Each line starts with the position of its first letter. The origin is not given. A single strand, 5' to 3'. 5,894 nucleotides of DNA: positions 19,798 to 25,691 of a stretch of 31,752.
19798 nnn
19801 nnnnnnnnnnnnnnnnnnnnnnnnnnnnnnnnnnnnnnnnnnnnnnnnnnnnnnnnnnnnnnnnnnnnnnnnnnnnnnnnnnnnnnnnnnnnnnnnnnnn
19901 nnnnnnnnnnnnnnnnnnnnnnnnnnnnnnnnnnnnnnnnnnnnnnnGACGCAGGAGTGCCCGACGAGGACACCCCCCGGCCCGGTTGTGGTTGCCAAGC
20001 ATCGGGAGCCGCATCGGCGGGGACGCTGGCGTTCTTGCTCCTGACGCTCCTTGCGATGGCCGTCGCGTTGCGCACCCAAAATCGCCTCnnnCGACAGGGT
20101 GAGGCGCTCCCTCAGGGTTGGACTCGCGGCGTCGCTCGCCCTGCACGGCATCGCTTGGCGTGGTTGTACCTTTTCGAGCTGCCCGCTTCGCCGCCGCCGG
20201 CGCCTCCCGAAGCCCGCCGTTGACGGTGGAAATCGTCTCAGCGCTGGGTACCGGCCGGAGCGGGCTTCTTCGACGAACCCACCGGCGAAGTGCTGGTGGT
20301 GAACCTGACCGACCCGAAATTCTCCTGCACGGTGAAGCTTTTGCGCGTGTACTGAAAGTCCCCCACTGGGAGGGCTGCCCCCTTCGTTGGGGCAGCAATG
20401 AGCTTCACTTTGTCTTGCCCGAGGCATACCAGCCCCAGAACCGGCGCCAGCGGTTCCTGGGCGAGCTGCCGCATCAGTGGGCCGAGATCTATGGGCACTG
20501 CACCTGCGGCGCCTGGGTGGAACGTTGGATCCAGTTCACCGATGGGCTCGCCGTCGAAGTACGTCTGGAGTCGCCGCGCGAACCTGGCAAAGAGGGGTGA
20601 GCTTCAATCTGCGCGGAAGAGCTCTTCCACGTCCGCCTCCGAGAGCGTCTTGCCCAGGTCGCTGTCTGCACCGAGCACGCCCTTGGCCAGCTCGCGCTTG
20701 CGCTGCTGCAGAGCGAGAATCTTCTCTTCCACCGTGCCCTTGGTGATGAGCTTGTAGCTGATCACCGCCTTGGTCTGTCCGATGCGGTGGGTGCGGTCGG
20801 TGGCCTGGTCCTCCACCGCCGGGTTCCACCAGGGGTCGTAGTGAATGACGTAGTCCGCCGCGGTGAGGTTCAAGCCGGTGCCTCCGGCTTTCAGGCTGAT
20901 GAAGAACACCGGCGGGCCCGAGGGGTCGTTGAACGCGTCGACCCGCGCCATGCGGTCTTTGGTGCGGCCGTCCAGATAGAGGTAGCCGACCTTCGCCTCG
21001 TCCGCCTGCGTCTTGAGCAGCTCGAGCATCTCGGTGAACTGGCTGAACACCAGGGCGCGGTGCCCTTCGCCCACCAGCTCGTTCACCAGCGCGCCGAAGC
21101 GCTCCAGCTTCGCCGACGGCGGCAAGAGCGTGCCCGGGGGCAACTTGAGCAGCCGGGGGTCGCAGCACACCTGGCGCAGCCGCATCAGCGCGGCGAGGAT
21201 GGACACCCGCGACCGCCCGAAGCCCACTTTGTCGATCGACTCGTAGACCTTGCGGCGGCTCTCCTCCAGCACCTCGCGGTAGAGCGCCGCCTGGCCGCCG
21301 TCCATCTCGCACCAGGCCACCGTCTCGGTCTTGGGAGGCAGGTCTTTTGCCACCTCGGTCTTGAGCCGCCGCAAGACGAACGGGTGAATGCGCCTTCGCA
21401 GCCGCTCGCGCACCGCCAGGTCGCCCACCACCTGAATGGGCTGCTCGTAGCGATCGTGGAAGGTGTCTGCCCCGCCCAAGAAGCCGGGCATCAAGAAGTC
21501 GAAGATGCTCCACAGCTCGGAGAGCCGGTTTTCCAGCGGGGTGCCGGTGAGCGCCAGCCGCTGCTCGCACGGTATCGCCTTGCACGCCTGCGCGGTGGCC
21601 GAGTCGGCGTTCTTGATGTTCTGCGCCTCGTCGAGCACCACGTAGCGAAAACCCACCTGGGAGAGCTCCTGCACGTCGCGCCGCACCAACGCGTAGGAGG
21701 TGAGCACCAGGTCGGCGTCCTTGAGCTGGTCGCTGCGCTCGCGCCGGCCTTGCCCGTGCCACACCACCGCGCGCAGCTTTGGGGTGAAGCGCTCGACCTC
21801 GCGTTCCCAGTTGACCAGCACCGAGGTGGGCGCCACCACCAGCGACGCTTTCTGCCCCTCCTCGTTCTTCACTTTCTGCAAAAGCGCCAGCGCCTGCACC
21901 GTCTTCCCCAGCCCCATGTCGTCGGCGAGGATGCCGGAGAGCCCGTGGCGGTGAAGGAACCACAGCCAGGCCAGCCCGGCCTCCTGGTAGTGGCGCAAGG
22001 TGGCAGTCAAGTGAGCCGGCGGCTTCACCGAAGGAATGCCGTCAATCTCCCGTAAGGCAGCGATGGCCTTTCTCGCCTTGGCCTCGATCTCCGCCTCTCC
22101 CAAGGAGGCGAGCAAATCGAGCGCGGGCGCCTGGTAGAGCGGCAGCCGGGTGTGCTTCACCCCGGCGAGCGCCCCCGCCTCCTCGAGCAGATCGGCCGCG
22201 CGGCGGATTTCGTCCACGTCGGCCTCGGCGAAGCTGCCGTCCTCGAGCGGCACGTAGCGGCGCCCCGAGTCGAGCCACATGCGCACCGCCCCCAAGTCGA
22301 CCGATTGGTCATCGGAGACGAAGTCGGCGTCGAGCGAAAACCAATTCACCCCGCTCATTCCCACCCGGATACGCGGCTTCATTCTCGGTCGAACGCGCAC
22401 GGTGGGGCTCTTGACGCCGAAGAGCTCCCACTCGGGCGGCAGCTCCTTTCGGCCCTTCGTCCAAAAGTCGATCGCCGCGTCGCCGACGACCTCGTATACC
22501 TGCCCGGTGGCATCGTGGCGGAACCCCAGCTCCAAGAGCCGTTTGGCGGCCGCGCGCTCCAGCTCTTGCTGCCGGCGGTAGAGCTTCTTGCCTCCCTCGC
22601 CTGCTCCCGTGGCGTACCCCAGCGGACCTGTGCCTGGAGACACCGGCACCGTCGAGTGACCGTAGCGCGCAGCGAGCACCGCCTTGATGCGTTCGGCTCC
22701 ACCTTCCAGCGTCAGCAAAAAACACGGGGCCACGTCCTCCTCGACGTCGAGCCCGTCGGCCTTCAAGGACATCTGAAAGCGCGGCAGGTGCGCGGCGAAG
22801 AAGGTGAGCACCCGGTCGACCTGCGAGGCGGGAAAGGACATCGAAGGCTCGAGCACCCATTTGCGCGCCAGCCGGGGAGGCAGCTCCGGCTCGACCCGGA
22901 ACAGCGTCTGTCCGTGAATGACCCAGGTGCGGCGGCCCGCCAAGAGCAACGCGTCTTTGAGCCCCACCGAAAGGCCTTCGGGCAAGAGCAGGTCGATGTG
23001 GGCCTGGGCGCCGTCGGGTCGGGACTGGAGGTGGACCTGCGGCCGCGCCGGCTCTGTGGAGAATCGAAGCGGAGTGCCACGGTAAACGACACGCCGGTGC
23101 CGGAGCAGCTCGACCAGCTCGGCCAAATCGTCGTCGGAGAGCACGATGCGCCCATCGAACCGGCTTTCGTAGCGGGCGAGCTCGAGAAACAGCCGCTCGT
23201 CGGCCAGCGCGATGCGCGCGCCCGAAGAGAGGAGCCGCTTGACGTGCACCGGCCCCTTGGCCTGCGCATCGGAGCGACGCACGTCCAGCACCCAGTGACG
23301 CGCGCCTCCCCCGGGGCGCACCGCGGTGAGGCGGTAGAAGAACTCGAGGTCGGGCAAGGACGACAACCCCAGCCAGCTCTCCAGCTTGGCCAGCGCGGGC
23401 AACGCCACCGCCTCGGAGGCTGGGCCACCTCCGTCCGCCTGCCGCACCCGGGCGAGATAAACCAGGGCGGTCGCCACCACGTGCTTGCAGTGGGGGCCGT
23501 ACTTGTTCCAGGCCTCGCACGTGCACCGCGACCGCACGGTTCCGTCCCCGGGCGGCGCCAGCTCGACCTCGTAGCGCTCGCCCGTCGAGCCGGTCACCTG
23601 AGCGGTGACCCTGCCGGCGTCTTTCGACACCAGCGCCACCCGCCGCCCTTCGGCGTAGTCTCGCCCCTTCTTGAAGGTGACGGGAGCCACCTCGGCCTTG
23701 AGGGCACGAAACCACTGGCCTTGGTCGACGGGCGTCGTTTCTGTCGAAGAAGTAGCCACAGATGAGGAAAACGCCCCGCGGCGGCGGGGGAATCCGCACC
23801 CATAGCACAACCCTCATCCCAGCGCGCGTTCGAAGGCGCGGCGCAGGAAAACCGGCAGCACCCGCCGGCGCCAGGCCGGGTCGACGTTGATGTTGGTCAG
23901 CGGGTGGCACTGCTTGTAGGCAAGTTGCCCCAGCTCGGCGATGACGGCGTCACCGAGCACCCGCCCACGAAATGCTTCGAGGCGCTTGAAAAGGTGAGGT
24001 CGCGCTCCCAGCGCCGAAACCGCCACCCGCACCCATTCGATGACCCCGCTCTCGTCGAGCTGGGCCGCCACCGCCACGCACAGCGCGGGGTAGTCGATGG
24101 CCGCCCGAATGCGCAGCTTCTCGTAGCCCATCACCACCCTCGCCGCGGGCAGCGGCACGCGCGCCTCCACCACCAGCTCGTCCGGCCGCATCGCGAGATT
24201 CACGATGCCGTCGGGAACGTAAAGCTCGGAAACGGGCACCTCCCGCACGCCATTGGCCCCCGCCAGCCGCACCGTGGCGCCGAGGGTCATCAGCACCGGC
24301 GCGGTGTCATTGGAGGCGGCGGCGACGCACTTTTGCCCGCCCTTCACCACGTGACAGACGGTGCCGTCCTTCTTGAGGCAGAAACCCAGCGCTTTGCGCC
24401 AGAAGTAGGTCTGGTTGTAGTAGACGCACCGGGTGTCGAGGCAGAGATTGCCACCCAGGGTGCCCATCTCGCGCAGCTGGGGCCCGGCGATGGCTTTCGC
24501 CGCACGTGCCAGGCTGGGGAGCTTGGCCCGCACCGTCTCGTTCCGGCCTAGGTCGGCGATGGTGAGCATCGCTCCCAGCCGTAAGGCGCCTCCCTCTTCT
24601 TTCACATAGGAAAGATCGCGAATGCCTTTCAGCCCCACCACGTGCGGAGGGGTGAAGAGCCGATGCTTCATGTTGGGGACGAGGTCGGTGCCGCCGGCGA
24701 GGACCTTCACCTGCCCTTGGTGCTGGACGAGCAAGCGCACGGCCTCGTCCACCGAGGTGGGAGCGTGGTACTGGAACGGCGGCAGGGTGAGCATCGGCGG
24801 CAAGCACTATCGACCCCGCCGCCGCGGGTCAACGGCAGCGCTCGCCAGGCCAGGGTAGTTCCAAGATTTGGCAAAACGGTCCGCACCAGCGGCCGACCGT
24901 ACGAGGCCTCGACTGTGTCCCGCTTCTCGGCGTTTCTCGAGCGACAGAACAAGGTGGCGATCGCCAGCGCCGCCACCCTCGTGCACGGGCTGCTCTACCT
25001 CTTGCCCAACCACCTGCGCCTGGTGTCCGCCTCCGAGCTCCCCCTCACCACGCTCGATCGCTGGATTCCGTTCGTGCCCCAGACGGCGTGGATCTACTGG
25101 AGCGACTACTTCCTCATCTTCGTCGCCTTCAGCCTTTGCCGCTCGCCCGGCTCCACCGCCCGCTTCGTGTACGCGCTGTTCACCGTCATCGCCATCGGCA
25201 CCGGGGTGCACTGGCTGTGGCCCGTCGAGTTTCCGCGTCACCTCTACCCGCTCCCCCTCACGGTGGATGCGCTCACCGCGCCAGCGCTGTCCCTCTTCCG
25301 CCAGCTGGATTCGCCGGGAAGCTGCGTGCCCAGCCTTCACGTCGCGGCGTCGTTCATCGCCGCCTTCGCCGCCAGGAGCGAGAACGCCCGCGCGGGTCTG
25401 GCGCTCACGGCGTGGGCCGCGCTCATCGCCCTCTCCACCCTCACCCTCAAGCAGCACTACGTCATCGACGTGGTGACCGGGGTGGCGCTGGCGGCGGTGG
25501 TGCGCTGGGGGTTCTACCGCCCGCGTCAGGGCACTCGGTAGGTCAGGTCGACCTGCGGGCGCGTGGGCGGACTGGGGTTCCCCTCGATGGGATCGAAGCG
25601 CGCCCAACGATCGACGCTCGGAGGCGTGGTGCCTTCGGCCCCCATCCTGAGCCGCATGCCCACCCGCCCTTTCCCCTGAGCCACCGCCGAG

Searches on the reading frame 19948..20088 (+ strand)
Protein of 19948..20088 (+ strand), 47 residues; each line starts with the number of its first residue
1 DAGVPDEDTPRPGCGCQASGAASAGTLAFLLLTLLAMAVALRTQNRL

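Call 35: search_protein_families(library=ncbifam, proteins=[window:19948-20088:+], max_evalue=10)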
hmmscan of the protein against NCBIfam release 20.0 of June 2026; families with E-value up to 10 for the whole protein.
seq(47 aa): 4 families
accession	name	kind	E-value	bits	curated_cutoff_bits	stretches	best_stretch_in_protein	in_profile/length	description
TIGR03901.2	MYXO-CTERM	domain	1.9e-05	25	20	1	13-42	3-30/34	MYXO-CTERM sorting domain-containing protein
NF045523.1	MXAN_5453_fam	exception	0.0014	17.3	500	1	4-44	502-542/544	MXAN_5453 family MXYO-CTERM-anchored protein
NF038112.1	myxo_dep_M36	subfamily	0.14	9.2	1500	1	7-42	1567-1601/1604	myxosortase-dependent M36 family metallopeptidase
TIGR03382.1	GC_trans_RRR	domain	0.2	12.4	15.85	1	15-38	1-22/27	MYXO-CTERM sorting domain-containing protein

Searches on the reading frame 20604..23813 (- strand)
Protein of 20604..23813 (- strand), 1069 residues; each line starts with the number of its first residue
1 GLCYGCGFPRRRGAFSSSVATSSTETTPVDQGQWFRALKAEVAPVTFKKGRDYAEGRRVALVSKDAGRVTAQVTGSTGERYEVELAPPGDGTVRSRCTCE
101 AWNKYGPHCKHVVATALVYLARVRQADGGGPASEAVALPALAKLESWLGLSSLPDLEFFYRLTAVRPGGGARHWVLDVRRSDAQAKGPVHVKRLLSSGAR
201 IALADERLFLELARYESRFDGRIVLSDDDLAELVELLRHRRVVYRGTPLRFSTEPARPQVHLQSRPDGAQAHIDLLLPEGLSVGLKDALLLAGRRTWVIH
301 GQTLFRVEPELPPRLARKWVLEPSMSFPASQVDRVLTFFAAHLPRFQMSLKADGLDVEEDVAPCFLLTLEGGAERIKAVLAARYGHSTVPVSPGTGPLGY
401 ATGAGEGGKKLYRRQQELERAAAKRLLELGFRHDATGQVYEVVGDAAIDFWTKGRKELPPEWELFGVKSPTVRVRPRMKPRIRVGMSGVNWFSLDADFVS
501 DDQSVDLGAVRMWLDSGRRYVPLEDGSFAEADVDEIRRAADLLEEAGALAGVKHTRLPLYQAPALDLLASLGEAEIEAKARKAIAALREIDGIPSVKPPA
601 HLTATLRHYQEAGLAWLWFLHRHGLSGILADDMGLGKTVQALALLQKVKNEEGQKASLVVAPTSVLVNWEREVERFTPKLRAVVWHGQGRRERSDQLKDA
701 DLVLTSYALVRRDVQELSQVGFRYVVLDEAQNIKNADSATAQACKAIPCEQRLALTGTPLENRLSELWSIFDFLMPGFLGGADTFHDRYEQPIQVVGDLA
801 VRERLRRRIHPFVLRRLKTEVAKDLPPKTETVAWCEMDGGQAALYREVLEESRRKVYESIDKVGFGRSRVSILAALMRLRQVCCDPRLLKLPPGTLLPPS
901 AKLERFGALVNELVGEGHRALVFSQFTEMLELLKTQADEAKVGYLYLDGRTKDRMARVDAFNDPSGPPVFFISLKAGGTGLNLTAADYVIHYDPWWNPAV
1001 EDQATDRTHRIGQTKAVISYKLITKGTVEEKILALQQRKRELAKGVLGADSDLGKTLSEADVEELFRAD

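Call 15: search_protein_families(library=pfam, proteins=[window:20604-23813:-], max_evalue=0.001)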
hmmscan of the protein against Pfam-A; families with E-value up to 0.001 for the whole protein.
window:20604-23813:- (1069 aa): 6 families
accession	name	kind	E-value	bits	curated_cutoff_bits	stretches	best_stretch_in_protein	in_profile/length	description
PF00176.29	SNF2-rel_dom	-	3.9e-77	259.6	24.9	1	609-888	1-290/290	SNF2-related domain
PF00271.37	Helicase_C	-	5e-21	75.5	23.5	1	908-1012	5-110/110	Helicase conserved C-terminal domain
PF04851.21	ResIII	-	7.5e-12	45.9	22.5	1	605-759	3-162/164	Type III restriction enzyme, res subunit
PF00270.35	DEAD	-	5.1e-09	36.5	26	1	631-759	21-160/167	DEAD/DEAH box helicase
PF08455.15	SNF2_assoc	-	1.9e-08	34.1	27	1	224-589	4-364/373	Bacterial SNF2 helicase associated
PF04434.22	SWIM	-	6.4e-06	26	19.6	1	81-119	1-37/38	SWIM zinc finger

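Call 23: find_related_loci(query=window:20604-23810:-, collection=genome_contigs, flank=10000)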
Query window:20604-23810:- (1068 aa) in genome_contigs; peptide patterns used: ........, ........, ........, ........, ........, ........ (x = any residue, [..] = any of these).
600 stretches matched a pattern (row limit reached: there are more); 599 encode a relative of the query (tblastn E <= 1e-3); the best 80 are kept; 80 distinct loci.
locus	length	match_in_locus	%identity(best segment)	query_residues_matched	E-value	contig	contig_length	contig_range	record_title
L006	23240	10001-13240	64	20-1068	0e+0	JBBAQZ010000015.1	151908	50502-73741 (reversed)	MAG: Myxococcaceae bacterium isolate EUL_206 ctg15-EUL_206, whole genome shotgun sequence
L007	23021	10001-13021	39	46-1065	0e+0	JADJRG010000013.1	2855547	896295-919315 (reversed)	MAG: Nannocystis sp. isolate Fred_18-Q3-R57-64_MAXAC.384 tig00350862-10-28537670, whole genome shotgun sequence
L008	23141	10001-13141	37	62-1065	6e-179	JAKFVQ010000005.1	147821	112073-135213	MAG: Candidatus Obscuribacterales bacterium isolate D3_Bin_5 D3_0000041, whole genome shotgun sequence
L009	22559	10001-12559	41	219-1065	6e-178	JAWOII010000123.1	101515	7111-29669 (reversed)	MAG: Enhygromyxa sp. isolate CWP5-2.bin.157 k191_982308, whole genome shotgun sequence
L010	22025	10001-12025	43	385-1065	2e-172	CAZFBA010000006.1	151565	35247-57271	MAG TPA_asm: uncultured Gammaproteobacteria bacterium isolate SRP241341_co1_276 genome assembly, contig: NODE_107_length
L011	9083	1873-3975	42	375-1068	2e-172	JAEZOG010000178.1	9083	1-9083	MAG: Cyanobacteria bacterium OH_CFB_184 k127_146273, whole genome shotgun sequence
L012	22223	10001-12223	41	337-1065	4e-170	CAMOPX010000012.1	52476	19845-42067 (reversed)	MAG: uncultured bacterium isolate SRR873608_bin.202_metaWRAP_v1.3_MAG genome assembly, contig: NODE_1341_length_52476_co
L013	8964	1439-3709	39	325-1068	4e-170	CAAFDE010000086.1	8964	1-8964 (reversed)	TPA_asm: Candidatus Gastranaerophilales bacterium, isolate HGM07904, WGS project CAAFDE010000000 data, contig: SRS077392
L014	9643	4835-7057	40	337-1065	9e-170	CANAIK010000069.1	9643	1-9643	MAG TPA_asm: uncultured bacterium isolate SRR15194754_bin.17_metawrap_v1.3_MAG genome assembly, contig: NODE_2636_length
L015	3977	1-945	82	752-1066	7e-176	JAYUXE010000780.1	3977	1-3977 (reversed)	MAG: Archangiaceae bacterium isolate GL132_DN_concoct_262 GL132_DN_concoct_262_779, whole genome shotgun sequence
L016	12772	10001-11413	53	598-1068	1e-167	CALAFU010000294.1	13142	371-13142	MAG TPA_asm: uncultured Candidatus Melainabacteria bacterium isolate SRR1747054_bin.71_CONCOCT_v1.1_MAG genome assembly,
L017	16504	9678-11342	47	516-1068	3e-167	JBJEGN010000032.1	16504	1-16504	MAG: Candidatus Gastranaerophilaceae bacterium isolate LOHA11_bin.028 NODE_1683_length_16504_cov_6.435102, whole genome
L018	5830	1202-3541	41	296-1065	5e-170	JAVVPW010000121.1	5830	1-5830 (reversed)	MAG: Bilophila sp. isolate CGS10Y1-bin41 NODE_121_length_5830_cov_1.833131, whole genome shotgun sequence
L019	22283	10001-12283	42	301-1067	7e-167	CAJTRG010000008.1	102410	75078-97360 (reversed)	MAG TPA_asm: uncultured Mailhella sp. isolate MGBC110551 genome assembly, contig: MGBC110551.8, whole genome shotgun seq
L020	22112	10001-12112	41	373-1068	1e-166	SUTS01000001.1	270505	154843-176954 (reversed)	MAG: Cyanobacteria bacterium SIG26 NODE_418_length_270505_cov_9.073231, whole genome shotgun sequence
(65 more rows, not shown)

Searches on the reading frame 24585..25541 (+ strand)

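Call 15: search_protein_families(library=pfam, proteins=[window:24585-25541:+], max_evalue=0.001)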
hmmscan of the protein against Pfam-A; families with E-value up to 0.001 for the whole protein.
window:24585-25541:+ (318 aa): 2 families
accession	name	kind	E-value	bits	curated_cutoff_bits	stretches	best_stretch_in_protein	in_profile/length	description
PF14378.12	PAP2_3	-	8.6e-13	48.9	27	1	169-306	34-187/190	PAP2 superfamily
PF01569.27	PAP2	-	4.7e-08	33.3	27.2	1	241-312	47-123/130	PAP2 superfamily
